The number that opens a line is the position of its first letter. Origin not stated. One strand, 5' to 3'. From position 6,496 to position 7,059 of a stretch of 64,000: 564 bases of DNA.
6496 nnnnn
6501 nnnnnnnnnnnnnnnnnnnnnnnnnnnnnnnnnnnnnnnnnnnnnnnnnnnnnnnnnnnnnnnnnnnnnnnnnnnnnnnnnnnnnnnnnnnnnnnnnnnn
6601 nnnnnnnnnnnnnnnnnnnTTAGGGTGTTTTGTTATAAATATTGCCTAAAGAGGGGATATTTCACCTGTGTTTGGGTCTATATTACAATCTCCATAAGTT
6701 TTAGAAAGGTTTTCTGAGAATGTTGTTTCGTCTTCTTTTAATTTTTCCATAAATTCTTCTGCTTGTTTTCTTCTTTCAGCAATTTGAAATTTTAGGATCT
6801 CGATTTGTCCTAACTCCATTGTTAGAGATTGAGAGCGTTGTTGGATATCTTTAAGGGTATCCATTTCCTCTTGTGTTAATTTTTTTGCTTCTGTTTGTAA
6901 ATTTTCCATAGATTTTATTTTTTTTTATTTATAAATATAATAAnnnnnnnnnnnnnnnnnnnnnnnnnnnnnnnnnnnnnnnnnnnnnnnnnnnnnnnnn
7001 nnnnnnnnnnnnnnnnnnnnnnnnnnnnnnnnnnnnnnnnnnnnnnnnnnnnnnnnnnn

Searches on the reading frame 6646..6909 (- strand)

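Call 85: search_protein_families(library=phrogs, proteins=[window:6646-6909:-], max_evalue=0.1)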
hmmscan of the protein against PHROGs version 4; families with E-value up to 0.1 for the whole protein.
window:6646-6909:- (87 aa): 2 families
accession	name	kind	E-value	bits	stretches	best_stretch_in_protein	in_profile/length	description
phrog_36389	-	unknown function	0.046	14.8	1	48-77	13-41/68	-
phrog_19348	-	unknown function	0.06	14.3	1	34-71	33-67/217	-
